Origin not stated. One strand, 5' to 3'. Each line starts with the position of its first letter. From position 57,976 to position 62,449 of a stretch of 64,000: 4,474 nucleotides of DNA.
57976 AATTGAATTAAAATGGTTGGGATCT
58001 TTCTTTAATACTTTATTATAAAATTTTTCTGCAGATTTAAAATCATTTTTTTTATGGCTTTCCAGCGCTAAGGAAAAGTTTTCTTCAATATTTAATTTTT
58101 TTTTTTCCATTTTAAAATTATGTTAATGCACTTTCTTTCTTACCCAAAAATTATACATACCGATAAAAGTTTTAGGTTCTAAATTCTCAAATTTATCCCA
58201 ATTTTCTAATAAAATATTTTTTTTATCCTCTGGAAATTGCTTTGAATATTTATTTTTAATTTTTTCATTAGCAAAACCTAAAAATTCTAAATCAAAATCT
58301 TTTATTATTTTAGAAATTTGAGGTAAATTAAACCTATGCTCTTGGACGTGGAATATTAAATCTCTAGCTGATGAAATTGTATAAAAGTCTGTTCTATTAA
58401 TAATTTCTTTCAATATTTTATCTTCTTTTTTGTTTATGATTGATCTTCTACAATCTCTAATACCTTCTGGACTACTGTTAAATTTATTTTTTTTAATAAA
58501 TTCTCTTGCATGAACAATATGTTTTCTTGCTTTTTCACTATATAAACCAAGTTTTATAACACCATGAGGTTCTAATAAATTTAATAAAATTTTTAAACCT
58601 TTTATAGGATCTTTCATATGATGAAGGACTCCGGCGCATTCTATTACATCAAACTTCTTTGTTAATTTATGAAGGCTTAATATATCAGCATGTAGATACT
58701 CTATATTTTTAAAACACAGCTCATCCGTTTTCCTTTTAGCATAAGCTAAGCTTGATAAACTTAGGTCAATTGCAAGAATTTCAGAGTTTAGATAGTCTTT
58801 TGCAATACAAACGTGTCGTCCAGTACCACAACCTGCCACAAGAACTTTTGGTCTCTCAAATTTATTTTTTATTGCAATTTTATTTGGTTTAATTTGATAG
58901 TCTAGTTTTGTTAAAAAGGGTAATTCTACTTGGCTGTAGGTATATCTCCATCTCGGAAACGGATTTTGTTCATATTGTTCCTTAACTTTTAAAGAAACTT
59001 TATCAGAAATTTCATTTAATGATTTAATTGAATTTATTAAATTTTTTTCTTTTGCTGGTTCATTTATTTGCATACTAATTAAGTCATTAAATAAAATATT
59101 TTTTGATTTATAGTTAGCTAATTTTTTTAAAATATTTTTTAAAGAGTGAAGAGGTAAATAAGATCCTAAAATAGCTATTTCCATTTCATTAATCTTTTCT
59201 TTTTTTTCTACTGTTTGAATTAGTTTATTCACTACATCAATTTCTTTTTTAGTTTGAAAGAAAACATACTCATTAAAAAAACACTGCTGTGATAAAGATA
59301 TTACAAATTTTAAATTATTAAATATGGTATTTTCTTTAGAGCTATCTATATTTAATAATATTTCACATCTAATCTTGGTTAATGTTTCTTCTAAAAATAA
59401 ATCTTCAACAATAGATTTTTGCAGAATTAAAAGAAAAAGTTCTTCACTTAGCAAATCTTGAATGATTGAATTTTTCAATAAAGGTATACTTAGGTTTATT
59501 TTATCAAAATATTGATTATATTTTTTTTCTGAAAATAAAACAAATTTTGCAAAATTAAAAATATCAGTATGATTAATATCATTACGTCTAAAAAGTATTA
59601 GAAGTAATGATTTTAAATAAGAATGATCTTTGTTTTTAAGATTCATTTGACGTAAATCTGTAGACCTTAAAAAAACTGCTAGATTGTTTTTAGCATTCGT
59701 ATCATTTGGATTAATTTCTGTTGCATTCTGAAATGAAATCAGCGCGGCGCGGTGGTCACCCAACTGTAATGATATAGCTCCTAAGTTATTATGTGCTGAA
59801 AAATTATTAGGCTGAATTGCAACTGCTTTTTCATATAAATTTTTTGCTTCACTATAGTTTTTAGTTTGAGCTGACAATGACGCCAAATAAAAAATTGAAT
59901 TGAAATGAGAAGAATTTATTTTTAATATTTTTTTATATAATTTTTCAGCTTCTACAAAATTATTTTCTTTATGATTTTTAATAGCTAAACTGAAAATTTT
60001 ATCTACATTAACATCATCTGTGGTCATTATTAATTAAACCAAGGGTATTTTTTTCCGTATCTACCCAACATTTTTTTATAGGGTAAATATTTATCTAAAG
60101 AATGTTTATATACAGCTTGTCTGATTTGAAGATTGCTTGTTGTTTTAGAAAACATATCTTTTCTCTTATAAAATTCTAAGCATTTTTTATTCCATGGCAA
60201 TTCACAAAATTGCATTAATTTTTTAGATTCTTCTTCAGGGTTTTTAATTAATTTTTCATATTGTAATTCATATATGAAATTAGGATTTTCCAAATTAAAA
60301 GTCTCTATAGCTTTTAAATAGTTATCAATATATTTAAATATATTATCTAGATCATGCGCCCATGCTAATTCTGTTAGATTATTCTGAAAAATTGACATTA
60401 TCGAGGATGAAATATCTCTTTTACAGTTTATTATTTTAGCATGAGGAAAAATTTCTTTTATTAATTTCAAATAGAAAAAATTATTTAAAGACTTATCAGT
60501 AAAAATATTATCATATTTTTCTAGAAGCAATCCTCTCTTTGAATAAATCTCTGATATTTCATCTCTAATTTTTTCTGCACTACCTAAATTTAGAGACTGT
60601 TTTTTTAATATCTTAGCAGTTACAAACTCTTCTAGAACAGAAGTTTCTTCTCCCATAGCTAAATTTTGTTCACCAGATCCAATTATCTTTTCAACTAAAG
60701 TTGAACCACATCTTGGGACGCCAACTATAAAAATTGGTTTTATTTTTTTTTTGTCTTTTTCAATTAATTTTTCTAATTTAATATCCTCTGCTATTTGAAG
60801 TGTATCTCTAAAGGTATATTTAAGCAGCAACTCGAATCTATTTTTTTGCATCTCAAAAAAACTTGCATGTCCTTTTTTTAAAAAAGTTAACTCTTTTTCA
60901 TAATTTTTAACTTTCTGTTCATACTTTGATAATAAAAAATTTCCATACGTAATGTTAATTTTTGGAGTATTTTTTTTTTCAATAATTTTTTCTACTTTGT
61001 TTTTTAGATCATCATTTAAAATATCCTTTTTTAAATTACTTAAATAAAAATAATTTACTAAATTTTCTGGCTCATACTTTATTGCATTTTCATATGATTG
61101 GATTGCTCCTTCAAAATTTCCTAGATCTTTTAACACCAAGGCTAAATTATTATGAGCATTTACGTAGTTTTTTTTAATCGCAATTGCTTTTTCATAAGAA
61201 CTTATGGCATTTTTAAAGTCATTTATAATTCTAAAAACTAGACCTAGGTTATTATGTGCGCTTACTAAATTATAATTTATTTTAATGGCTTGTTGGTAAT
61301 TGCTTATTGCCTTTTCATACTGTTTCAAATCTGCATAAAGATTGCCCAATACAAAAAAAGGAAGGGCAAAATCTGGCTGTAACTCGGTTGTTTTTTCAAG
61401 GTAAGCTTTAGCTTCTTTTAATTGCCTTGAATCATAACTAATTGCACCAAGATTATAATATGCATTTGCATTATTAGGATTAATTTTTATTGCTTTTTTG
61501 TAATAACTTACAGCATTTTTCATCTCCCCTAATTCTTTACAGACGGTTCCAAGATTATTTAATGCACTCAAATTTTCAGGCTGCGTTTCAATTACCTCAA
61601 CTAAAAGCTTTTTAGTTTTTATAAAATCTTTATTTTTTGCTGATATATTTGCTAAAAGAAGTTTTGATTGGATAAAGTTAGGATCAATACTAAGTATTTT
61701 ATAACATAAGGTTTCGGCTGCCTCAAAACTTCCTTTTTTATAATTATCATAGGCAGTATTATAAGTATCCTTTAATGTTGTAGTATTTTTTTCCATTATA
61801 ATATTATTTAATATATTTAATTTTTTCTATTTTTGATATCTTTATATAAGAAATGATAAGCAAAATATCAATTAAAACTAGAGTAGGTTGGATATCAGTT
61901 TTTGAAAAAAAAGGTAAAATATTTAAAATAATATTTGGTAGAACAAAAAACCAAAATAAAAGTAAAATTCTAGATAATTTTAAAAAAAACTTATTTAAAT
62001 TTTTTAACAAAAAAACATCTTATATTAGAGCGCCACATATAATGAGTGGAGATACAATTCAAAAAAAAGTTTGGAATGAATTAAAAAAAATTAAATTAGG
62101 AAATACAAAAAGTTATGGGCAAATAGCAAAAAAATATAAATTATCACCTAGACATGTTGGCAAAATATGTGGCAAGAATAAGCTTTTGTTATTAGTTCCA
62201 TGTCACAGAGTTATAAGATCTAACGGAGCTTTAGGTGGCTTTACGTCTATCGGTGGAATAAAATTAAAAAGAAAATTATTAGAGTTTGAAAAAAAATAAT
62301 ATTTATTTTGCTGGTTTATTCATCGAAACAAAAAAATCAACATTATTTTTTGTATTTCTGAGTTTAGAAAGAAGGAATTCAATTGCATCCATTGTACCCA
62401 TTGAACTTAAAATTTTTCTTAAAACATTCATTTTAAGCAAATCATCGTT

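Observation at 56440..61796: Three-gene TPR-sulfotransferase / TPR-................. / TPR-sulfotransferase cassette inside the conserved rho-mnmE junction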

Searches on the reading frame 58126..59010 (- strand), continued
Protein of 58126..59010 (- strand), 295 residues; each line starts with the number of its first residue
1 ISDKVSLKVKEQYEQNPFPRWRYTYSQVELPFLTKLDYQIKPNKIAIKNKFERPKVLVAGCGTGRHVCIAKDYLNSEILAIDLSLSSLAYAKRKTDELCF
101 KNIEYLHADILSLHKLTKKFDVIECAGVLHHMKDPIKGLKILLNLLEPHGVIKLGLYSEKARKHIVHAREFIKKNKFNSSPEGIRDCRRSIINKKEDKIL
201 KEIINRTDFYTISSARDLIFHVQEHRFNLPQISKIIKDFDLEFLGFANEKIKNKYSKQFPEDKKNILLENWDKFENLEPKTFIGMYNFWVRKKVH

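Call 85: find_encoding_contigs(protein=P0242, flank=4000, max_places=2)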
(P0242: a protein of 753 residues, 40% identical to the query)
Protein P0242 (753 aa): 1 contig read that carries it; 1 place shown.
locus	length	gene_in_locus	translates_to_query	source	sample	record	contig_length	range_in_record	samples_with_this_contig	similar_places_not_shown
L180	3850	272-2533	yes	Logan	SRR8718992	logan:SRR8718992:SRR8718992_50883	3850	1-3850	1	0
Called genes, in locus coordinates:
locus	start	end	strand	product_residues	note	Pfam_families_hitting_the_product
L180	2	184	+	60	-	?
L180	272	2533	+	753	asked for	PF13428:TPR_14 (faint), PF13424:TPR_12 (weak), PF13432:TPR_16, PF14559:TPR_19, PF08241:Methyltransf_11, PF08242:Methyltransf_12, PF13649:Methyltransf_25, PF13847:Methyltransf_31, +9 more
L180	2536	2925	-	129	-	PF01050:MannoseP_isomer (weak), PF16867:DMSP_lyase (weak), PF00190:Cupin_1 (weak), PF02311:AraC_binding (weak), PF07883:Cupin_2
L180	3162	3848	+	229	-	?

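Call 88: search_protein_families(library=pfam, max_evalue=1e-10, proteins=[L179:4255-6057:+])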
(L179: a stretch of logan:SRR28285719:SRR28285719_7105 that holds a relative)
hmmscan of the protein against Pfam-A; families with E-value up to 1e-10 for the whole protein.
L179:4255-6057:+ (600 aa): 11 families
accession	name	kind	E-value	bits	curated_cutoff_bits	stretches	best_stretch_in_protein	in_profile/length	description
PF13432.12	TPR_16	-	2.2e-32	111.5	32.7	0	148-212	1-65/65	Tetratricopeptide repeat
PF07719.23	TPR_2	-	1e-30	103.7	27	0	178-211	1-34/34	Tetratricopeptide repeat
PF13181.12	TPR_8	-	3e-28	96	25.7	0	178-211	1-34/34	Tetratricopeptide repeat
PF00515.34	TPR_1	-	1.9e-27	94.3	27.8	0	178-211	1-34/34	Tetratricopeptide repeat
PF13431.12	TPR_17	-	9.4e-23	79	24.4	0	200-231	1-32/34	Tetratricopeptide repeat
PF14559.12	TPR_19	-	1e-21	77.5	25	0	154-212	1-59/68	Tetratricopeptide repeat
PF13428.12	TPR_14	-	3.3e-21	74.1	23.5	0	179-220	2-43/44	Tetratricopeptide repeat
PF13414.12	TPR_11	-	1.7e-20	72.9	26.8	0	187-223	3-39/42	TPR repeat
PF13424.12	TPR_12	-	5.1e-18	65.5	30.1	1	178-242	3-75/77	Tetratricopeptide repeat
PF13176.12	TPR_7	-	8e-17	60.3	27.9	0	180-212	1-33/36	Tetratricopeptide repeat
PF13374.12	TPR_10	-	3.4e-12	46.4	27.5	0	214-240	4-30/42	Tetratricopeptide repeat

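Call 102: search_protein_families(library=pfam, max_evalue=1e-15, proteins=[L099:958-2607:+])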
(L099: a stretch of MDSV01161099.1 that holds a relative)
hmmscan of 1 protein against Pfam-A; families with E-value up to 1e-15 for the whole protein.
L099:958-2607:+ (549 aa): 7 families
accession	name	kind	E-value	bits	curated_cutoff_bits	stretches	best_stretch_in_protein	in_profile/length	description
PF00515.34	TPR_1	-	7.6e-30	101.9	27.8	0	168-201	1-34/34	Tetratricopeptide repeat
PF13181.12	TPR_8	-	4.2e-26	89.3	25.7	0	134-167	1-34/34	Tetratricopeptide repeat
PF07719.23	TPR_2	-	6.3e-24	82.5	27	0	134-167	1-34/34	Tetratricopeptide repeat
PF13431.12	TPR_17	-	4.6e-23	79.9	24.4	0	157-188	2-33/34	Tetratricopeptide repeat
PF13424.12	TPR_12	-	7.2e-23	81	30.1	0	101-163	4-74/77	Tetratricopeptide repeat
PF13414.12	TPR_11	-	3e-21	75.3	26.8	0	144-182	4-42/42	TPR repeat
PF14559.12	TPR_19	-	4.2e-19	69.1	25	0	147-200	4-57/68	Tetratricopeptide repeat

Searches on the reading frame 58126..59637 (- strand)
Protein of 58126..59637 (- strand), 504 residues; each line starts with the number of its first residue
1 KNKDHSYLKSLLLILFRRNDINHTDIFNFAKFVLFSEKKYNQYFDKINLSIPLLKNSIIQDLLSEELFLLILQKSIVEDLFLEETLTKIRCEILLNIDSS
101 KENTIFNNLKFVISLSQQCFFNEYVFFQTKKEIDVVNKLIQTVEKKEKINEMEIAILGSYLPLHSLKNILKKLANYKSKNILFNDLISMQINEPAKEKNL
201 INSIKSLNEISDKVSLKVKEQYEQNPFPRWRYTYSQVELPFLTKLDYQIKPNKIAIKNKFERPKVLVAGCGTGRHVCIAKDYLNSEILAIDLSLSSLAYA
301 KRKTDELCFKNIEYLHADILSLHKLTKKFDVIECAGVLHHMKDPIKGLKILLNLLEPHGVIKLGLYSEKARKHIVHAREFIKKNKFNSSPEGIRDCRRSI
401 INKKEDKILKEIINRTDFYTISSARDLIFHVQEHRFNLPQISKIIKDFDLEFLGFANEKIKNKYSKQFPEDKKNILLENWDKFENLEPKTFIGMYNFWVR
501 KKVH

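Call 16: search_solved_structures(query=window:58126-59637:-, max_evalue=1, show_alignments=1)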
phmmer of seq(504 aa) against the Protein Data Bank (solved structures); distinct sequences matched with E-value up to 1: 33.
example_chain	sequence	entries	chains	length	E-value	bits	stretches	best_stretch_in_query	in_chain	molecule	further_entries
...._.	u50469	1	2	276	4.4e-13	52.2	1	263-362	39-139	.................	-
8hkr_A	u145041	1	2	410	1.9e-12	50.2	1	227-452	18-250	Protein lysine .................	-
5doo_A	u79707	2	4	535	8.3e-10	41.4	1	219-394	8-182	protein lysine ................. 2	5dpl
5wp4_A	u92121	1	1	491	1.7e-07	33.8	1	262-386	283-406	Phosphoethanolamine N-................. 1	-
5wp5_A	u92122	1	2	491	1.2e-06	31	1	263-386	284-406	Phosphomethylethanolamine N-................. 2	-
5dnk_A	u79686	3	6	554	8.6e-06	28.2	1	220-343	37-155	protein lysine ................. 1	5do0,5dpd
8k5l_A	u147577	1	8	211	0.00022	23.5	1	276-380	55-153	tRNA (cmo5U34)-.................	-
6uak_A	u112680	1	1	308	0.0004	22.7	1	253-362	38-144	SAM dependent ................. LahSB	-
3bus_A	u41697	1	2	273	0.0033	19.7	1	253-364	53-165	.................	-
8rdl_A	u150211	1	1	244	0.0042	19.3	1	265-359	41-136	ToxA protein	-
3dh0_A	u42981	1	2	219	0.0056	18.9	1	262-362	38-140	SAM dependent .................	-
6uv6_A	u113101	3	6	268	0.0069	18.6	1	263-364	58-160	D-glucose O-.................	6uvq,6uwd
5f8c_A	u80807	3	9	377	0.007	18.6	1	265-362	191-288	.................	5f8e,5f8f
3g5l_A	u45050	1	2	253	0.013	17.7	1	260-309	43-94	Putative S-adenosylmethionine dependent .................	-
8joz_A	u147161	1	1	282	0.013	17.7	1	261-369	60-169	tRNA 5-carboxymethoxyuridine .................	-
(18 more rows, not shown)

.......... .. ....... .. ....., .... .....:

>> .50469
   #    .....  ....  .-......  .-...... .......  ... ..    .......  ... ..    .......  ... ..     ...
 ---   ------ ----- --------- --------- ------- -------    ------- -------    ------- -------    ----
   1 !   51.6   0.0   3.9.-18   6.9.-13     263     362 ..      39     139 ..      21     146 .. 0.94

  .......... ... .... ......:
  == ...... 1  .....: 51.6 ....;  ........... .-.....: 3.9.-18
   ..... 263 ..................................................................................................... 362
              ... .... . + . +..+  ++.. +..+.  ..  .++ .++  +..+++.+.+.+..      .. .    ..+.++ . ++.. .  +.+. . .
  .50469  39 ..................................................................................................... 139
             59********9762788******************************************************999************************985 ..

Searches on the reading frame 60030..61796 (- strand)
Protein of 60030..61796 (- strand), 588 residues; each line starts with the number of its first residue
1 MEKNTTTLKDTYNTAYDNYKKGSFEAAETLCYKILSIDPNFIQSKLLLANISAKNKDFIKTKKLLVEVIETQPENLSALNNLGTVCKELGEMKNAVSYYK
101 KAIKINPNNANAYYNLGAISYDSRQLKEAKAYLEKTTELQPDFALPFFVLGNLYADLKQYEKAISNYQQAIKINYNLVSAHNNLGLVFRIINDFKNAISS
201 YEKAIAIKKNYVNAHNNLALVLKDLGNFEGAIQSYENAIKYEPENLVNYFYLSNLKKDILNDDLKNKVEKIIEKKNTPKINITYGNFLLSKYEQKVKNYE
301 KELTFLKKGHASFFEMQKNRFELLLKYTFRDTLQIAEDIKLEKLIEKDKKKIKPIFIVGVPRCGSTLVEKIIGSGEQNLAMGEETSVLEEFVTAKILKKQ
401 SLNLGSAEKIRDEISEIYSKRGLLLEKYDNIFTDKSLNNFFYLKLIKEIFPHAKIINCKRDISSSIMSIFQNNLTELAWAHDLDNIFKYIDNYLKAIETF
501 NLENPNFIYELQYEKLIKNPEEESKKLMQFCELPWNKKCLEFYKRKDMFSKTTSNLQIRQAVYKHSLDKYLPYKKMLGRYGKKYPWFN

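Call 3: search_protein_families(library=pfam, proteins=[window:60030-61796:-], max_evalue=0.01)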
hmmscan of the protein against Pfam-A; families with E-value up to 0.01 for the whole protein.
window:60030-61796:- (588 aa): 26 families (the best 25 are shown)
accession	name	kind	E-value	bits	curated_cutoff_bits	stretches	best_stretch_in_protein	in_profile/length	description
PF00515.34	TPR_1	-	9.1e-41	136.5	27.8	5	78-109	3-34/34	Tetratricopeptide repeat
PF07719.23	TPR_2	-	2.2e-35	118.3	27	5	213-245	2-34/34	Tetratricopeptide repeat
PF13181.12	TPR_8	-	1.8e-33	112.3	25.7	5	77-109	2-34/34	Tetratricopeptide repeat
PF13414.12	TPR_11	-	1.8e-32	111.2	26.8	4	151-188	1-38/42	TPR repeat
PF13469.12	Sulfotransfer_3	-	6.7e-28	98.8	27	1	354-536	1-215/216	Sulfotransferase family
PF13431.12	TPR_17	-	1.3e-25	87.9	24.4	2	98-130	1-33/34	Tetratricopeptide repeat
PF13424.12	TPR_12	-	2.2e-23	82.7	30.1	3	150-209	9-76/77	Tetratricopeptide repeat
PF14559.12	TPR_19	-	2e-21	76.5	25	2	90-142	5-57/68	Tetratricopeptide repeat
PF13176.12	TPR_7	-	1.6e-18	65.6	27.9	1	78-107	1-32/36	Tetratricopeptide repeat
PF13432.12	TPR_16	-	2e-16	60.6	32.7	1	150-207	3-60/65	Tetratricopeptide repeat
PF13374.12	TPR_10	-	5.6e-16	58.4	27.5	0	216-239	6-29/42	Tetratricopeptide repeat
PF13428.12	TPR_14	-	1e-13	50.9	23.5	0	79-118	4-43/44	Tetratricopeptide repeat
PF23914.1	TPR_CcmH_CycH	-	2.6e-12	47.3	42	1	38-111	80-156/158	Cytochrome c-type biogenesis protein H TPR domain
PF00685.33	Sulfotransfer_1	-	3.6e-10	40.1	22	1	354-554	3-202/255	Sulfotransferase domain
PF12895.13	ANAPC3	-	4.5e-10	40.1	27.2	2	91-169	4-81/82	Anaphase-promoting complex, cyclosome, subunit 3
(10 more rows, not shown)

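Call 4: search_protein_families(library=ncbifam, proteins=[window:60030-61796:-], max_evalue=0.01)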
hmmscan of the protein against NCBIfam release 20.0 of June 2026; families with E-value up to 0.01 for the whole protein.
window:60030-61796:- (588 aa): 29 families (the best 25 are shown)
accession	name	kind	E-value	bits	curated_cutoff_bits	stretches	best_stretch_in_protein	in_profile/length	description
TIGR02917.1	PEP_TPR_lipo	equivalog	6.3e-28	97.2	312.2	1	16-308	303-592/899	XrtA/PEP-CTERM system TPR-repeat protein PrsT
NF040959.1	MamA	equivalog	2.2e-27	95.8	200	2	127-249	54-176/204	magnetosome protein MamA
TIGR02521.1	type_IV_pilW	equivalog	5.5e-21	75.2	154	3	57-135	46-124/234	type IV pilus biogenesis/stability protein PilW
NF033762.1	social_mot_Tgl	equivalog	8.8e-19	67.8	225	2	161-239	48-127/252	social motility TPR repeat lipoprotein Tgl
NF033920.0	C39_PA2778_fam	equivalog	1e-16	61.1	150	3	8-107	156-255/255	PA2778 family cysteine peptidase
TIGR02552.1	LcrH_SycD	equivalog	2e-15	56.7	104.8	1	71-141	47-117/136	SycD/LcrH family type III secretion system chaperone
NF033758.1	gliding_GltE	equivalog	3.5e-14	52.6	225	2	25-119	239-333/411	adventurous gliding motility TPR repeat lipoprotein GltE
TIGR00540.1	TPR_hemY_coli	hypoth_equivalog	7.8e-11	41.4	142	2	134-204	316-385/385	heme biosynthesis-associated TPR protein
NF008757.0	PRK11788.1-5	equivalog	1.8e-10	40.5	363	1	15-143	187-315/388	lipopolysaccharide assembly protein LapB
TIGR00990.1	3a0801s09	subfamily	2.1e-10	39.9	757.25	1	69-212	358-501/615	mitochondrial import receptor subunit TOM70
NF047507.1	TPR_BatC_Lepto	exception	4.5e-10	39.4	175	1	93-184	41-136/214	TPR repeat-containing protein BatC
TIGR04510.1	mod_pep_cyc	subfamily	1e-09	37.5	400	1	111-238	399-527/814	putative peptide modification system cyclase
NF002725.1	PRK02603.1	equivalog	1.6e-09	38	143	1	74-124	70-121/173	photosystem I assembly protein Ycf3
TIGR03939.1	PGA_TPR_OMP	equivalog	5.4e-08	31.5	366.65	1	75-173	85-183/800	poly-beta-1,6 N-acetyl-D-glucosamine export porin PgaA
NF053607.1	CHU_0125_OmpA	equivalog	1.4e-07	30.5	620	1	159-279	34-147/639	CHU_0125 family OmpA-like outer membrane integrity protein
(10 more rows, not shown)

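Call 62: search_protein_families(library=padloc, proteins=[window:60030-61796:-], max_evalue=0.001)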
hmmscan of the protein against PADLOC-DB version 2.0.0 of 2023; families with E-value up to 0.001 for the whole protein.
window:60030-61796:- (588 aa): 4 families
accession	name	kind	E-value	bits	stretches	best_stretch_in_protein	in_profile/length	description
PDLC01101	PrimPol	-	5.6e-06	23.3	0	21-116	12-107/490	adaptation polymerase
PDLC01169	TPR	-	6e-06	23.8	0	74-106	147-179/252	TPR repeats containing protein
PDLC01171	TPR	-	7.2e-06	23.3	1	82-243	147-318/504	TPR repeats containing protein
PDLC01092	C3a198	-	0.00085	16.4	0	77-142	236-304/523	TPR protein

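Call 63: search_protein_families(library=phrogs, proteins=[window:60030-61796:-], max_evalue=0.001)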
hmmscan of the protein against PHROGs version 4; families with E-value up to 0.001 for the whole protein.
window:60030-61796:- (588 aa): 4 families
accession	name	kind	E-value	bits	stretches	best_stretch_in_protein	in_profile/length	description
phrog_7590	-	unknown function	8.4e-23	82.3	3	11-119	58-166/234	-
phrog_5208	-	unknown function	1.3e-07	32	1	148-318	182-367/372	-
phrog_22932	-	unknown function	3.3e-07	30.1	1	63-145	551-633/646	-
phrog_13126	-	moron, auxiliary metabolic gene and host takeover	0.00092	19.5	0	63-248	179-345/394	beta-1,4-glycosyltransferase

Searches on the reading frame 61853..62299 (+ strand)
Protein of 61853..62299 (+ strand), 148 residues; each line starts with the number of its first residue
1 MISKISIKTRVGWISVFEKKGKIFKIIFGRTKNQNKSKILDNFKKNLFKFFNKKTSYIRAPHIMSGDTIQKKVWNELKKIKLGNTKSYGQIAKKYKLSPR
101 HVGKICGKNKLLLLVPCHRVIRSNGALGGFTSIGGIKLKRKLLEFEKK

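Call 3: search_protein_families(library=pfam, proteins=[window:61853-62299:+], max_evalue=0.01)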
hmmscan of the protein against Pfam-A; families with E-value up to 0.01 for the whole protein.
window:61853-62299:+ (148 aa): 1 family
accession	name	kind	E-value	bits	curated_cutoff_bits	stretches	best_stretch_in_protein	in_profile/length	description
PF01035.26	DNA_binding_1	-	8.2e-26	90.1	27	1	69-147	2-80/81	6-O-methylguanine DNA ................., DNA binding domain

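Call 4: search_protein_families(library=ncbifam, proteins=[window:61853-62299:+], max_evalue=0.01)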
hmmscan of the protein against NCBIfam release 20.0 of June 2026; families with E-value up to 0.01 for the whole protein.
window:61853-62299:+ (148 aa): 5 families
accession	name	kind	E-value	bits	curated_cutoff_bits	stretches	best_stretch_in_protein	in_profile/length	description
TIGR00589.1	ogt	superfamily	2.7e-24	85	46.4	1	69-146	3-80/80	methylated-DNA--[protein]-cysteine S-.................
NF011964.0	PRK15435.1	equivalog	2.4e-18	66.3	345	1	27-147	229-349/354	bifunctional DNA-binding transcriptional regulator/O6-methylguanine-DNA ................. Ada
NF007626.0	PRK10286.1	equivalog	9.5e-15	55.1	192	1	43-146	62-166/171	methylated-DNA--[protein]-cysteine S-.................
NF041132.1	DNA_protcyst_Mta_Thcoc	equivalog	1.2e-11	44.7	250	1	69-146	93-168/169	methylated-DNA--protein-cysteine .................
NF003022.0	PRK03887.1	equivalog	4.4e-11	42.9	164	1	69-146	93-168/175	methylated-DNA--protein-cysteine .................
